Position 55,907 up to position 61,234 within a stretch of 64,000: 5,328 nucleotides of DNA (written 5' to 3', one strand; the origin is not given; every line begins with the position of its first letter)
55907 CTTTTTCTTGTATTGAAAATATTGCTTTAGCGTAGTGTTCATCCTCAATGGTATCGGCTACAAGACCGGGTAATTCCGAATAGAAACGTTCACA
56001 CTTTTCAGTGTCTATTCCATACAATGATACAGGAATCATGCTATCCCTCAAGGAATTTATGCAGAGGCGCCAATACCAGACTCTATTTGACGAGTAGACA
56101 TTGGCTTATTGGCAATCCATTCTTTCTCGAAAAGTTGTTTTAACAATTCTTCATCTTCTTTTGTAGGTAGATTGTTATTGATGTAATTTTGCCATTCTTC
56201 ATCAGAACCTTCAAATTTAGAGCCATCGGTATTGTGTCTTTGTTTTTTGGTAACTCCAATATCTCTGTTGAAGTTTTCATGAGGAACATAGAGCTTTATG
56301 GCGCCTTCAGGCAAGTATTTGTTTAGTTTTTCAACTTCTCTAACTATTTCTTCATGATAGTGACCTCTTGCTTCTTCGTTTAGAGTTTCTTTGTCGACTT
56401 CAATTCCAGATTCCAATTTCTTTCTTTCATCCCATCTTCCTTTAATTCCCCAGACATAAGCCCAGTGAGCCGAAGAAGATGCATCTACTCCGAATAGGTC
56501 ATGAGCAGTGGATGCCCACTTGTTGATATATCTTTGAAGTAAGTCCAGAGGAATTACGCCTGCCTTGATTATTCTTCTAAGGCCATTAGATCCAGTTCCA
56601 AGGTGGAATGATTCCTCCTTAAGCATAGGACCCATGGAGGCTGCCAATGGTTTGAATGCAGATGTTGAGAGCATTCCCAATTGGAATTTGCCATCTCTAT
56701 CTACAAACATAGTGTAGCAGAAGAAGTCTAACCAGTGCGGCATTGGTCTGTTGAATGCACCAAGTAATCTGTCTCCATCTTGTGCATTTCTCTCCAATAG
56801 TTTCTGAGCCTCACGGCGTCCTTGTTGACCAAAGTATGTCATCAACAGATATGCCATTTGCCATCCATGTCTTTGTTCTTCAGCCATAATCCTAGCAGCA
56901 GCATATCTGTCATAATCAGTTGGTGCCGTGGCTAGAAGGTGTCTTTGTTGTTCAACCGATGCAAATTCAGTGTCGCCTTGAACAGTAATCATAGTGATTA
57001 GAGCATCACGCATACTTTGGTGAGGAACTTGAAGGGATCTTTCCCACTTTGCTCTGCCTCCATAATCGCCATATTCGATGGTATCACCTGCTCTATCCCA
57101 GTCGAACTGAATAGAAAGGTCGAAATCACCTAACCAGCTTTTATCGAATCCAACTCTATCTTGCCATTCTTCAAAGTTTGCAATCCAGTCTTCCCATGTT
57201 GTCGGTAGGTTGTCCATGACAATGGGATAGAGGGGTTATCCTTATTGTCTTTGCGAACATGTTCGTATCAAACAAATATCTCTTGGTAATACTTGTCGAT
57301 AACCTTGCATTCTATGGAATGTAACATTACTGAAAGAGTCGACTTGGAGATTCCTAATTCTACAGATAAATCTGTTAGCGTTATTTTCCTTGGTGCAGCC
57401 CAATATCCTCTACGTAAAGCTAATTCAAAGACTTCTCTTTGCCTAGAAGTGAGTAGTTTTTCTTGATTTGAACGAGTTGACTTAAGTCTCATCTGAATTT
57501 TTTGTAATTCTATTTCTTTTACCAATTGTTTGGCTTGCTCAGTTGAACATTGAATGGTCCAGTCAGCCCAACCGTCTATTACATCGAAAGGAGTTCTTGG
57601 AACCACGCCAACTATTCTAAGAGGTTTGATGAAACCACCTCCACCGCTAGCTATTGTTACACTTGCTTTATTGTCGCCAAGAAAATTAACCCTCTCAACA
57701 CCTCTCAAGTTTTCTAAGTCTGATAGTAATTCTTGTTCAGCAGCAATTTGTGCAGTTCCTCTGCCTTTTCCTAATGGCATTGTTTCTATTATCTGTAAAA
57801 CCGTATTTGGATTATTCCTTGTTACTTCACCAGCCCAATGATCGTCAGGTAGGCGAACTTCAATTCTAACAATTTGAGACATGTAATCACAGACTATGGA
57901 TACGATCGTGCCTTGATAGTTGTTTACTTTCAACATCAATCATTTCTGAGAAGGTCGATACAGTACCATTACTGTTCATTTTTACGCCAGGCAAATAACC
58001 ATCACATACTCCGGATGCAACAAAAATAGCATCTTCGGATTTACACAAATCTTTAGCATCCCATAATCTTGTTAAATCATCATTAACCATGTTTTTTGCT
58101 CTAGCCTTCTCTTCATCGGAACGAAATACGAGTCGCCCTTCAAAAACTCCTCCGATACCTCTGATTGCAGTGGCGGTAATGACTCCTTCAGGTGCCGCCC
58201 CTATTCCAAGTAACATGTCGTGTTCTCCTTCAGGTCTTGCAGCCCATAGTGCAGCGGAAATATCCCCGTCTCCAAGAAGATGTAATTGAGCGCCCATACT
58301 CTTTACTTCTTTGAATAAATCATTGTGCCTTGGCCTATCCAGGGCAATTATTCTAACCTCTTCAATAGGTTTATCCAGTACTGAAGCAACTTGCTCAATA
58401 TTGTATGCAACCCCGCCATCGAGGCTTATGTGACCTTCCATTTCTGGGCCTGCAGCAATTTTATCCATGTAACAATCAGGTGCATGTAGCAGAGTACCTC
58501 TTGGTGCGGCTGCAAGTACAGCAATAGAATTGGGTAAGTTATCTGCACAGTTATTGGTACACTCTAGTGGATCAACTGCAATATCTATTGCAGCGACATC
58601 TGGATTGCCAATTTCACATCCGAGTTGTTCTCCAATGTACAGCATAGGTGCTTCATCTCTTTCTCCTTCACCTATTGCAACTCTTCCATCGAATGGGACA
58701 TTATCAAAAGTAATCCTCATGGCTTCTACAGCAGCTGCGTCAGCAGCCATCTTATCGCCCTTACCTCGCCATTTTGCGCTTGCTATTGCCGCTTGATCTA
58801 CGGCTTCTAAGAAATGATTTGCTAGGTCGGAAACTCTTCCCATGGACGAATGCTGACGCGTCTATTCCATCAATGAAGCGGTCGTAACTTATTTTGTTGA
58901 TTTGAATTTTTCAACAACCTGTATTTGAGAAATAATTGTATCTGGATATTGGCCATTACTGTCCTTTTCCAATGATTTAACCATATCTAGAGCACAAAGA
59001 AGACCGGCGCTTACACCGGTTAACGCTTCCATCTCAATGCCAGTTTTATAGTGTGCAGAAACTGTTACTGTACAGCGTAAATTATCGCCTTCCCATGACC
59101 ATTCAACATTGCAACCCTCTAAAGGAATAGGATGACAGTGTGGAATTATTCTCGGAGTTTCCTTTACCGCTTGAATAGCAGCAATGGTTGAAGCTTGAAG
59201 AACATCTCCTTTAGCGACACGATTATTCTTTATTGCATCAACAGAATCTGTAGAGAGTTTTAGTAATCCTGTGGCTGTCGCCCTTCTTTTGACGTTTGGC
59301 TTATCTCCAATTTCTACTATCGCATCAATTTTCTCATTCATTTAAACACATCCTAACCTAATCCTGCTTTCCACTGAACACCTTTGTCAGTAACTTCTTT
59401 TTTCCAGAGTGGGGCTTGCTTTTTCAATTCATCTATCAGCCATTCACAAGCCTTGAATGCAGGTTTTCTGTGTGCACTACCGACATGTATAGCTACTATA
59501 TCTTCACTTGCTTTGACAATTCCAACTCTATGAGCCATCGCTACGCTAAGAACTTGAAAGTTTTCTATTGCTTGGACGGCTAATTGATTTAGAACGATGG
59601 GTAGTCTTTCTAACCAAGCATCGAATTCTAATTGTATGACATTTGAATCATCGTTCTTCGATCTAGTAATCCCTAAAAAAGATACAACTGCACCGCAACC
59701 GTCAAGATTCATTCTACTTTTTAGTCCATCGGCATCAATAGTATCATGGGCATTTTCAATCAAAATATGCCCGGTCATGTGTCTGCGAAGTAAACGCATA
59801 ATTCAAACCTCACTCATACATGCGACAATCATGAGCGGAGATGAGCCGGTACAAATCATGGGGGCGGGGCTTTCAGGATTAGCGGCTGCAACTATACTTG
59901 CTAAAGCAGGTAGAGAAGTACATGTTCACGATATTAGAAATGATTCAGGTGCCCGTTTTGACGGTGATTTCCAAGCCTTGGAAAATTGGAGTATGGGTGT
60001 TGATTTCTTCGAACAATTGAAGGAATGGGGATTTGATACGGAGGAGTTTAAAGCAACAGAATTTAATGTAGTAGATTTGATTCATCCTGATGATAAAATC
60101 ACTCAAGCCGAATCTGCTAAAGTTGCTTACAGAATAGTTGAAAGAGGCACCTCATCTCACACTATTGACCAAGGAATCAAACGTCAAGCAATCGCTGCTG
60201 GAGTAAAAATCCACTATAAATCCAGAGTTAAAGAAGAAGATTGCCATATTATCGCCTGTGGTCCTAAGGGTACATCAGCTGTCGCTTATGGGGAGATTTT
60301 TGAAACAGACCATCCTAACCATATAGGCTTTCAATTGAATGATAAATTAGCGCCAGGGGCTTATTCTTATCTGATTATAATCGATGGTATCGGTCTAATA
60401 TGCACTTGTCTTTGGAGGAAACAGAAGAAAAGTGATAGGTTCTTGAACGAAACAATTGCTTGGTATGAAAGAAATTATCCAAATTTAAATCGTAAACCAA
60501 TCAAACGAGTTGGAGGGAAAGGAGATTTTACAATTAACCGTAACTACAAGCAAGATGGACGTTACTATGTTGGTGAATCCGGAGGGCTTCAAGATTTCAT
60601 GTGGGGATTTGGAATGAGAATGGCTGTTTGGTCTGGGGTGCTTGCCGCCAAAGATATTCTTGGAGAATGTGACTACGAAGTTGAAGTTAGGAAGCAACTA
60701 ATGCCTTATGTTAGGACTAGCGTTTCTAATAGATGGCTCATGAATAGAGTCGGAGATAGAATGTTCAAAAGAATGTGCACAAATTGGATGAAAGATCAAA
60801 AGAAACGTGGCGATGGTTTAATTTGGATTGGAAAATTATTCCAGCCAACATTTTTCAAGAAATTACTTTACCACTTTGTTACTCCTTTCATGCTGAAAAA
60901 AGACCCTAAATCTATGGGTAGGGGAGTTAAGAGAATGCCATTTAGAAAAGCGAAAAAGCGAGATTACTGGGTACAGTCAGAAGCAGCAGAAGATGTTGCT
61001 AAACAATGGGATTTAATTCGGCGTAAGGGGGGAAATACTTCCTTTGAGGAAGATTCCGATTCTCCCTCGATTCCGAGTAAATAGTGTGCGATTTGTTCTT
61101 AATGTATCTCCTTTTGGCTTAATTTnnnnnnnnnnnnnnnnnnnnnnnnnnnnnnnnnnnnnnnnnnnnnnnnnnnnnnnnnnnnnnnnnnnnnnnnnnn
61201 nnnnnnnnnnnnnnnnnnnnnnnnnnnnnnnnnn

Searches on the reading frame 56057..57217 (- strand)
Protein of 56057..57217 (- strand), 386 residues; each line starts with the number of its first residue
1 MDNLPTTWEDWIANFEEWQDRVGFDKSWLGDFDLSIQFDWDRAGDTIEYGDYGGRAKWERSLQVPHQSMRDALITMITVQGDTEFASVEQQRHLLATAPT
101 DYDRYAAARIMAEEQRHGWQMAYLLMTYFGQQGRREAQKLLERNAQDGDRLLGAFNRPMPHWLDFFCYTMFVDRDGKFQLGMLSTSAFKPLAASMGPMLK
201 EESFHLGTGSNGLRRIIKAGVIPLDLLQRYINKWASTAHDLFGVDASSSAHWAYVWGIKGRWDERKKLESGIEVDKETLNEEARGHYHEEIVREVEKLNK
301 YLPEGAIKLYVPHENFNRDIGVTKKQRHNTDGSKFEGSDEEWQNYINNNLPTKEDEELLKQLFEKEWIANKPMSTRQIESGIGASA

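Call 65: search_protein_families(library=pfam, proteins=[window:56057-57217:-], max_evalue=0.001)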
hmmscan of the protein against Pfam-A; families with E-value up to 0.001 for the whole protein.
window:56057-57217:- (386 aa): 1 family
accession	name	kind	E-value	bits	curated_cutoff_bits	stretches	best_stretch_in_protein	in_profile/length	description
PF05138.18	PaaA_PaaC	-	1.8e-15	57.3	28.5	1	66-304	11-227/263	Phenylacetic acid catabolic protein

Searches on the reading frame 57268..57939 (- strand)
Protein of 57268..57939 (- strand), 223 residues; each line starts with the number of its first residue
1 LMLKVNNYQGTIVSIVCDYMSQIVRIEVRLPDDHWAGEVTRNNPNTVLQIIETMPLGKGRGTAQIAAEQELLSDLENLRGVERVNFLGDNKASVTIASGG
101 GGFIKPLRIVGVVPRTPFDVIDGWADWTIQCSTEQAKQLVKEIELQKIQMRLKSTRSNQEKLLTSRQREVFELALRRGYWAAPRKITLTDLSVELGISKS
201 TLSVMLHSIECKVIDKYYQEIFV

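Call 65: search_protein_families(library=pfam, proteins=[window:57268-57939:-], max_evalue=0.001)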
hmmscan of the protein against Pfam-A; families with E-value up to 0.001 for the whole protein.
window:57268-57939:- (223 aa): 1 family
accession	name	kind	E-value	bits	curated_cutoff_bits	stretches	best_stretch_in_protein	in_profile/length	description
PF04967.18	HTH_10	-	1.4e-14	54.1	23.1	1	163-215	1-53/53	HTH DNA binding domain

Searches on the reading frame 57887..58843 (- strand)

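Call 65: search_protein_families(library=pfam, proteins=[window:57887-58843:-], max_evalue=0.001)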
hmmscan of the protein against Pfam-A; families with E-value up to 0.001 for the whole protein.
window:57887-58843:- (318 aa): 1 family
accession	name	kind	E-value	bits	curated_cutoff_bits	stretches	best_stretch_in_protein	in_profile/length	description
PF03320.18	FBPase_glpX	-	1.3e-106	356.4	27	1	6-312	2-303/307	Bacterial fructose-1,6-bisphosphatase, glpX-encoded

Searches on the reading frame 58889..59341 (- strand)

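Call 65: search_protein_families(library=pfam, proteins=[window:58889-59341:-], max_evalue=0.001)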
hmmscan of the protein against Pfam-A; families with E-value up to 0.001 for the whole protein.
window:58889-59341:- (150 aa): 1 family
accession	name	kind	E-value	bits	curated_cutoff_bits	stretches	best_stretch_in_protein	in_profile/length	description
PF01967.27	MoaC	-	7.8e-42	142.9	27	1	9-146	2-134/136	MoaC family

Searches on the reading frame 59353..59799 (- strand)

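Call 65: search_protein_families(library=pfam, proteins=[window:59353-59799:-], max_evalue=0.001)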
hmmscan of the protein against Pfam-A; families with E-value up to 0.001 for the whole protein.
window:59353-59799:- (148 aa): 1 family
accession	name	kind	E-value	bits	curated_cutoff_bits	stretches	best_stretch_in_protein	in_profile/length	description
PF02391.22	MoaE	-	2.7e-28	98.9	23.4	1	18-128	3-114/114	MoaE protein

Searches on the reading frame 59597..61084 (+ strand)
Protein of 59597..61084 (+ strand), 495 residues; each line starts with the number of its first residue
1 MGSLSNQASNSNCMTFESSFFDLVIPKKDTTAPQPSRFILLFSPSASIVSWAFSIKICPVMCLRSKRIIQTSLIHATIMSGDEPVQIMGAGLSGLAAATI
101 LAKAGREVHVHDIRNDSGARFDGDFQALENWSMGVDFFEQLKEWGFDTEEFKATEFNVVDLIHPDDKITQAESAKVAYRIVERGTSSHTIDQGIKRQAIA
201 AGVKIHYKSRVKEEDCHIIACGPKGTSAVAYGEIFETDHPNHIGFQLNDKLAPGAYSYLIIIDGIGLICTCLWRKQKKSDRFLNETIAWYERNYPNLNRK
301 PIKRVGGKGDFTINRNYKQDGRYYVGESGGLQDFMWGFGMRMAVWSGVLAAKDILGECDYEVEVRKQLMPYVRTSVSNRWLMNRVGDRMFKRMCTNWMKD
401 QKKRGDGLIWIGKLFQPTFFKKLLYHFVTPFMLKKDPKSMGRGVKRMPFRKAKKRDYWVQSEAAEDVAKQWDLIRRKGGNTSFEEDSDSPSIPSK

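Call 65: search_protein_families(library=pfam, proteins=[window:59597-61084:+], max_evalue=0.001)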
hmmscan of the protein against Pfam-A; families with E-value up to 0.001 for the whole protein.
window:59597-61084:+ (495 aa): 2 families
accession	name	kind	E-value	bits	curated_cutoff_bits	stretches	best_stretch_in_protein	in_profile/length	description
PF13450.12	NAD_binding_8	-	8e-06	26.5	21.9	1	87-120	1-34/68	NAD(P)-binding Rossmann-like domain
PF00070.33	Pyr_redox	-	0.00046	21.1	22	0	86-126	3-43/82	Pyridine nucleotide-disulphide oxidoreductase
